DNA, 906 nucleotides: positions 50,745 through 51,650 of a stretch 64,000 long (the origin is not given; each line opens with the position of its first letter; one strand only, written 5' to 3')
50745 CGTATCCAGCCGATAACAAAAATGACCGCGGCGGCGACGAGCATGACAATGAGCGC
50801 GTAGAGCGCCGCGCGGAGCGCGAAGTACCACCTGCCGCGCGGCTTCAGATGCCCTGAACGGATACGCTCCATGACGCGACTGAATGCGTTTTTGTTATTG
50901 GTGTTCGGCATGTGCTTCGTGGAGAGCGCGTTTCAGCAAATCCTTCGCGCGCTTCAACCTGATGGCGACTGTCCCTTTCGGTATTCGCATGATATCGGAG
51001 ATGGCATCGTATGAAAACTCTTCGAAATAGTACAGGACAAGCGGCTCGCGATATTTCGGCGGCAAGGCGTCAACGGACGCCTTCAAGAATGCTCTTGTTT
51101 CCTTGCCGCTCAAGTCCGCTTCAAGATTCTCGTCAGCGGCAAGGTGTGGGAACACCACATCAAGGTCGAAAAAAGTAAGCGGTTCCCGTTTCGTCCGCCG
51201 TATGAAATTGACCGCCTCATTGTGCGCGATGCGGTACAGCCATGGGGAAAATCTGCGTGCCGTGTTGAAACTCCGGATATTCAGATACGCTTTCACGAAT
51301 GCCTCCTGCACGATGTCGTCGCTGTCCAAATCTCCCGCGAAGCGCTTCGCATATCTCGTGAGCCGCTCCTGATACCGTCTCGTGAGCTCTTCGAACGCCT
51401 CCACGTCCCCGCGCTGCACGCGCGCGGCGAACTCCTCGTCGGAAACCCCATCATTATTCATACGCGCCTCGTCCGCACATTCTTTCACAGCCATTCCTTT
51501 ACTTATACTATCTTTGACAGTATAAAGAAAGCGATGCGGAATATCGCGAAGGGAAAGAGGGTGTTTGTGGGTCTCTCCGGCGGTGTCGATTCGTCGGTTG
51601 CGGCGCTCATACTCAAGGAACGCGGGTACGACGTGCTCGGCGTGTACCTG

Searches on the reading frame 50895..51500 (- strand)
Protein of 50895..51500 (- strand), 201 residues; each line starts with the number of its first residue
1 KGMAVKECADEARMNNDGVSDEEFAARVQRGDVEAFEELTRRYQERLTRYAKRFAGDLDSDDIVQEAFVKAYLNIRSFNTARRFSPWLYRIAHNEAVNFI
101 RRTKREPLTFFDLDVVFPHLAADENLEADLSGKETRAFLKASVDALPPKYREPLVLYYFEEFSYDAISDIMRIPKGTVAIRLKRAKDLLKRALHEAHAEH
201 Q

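Call 69: search_protein_families(library=pfam, proteins=[window:50895-51500:-], max_evalue=0.001)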
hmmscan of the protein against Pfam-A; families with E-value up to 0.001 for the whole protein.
window:50895-51500:- (201 aa): 3 families
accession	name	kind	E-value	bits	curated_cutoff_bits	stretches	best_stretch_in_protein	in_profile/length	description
PF04542.20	Sigma70_r2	-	4.6e-18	65.2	24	1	40-105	2-70/71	Sigma-70 region 2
PF08281.18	Sigma70_r4_2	-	1.2e-13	50.8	25.7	1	143-187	8-52/54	Sigma-70, region 4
PF04545.22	Sigma70_r4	-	7.6e-08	32.2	24.1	1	144-189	3-48/50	Sigma-70, region 4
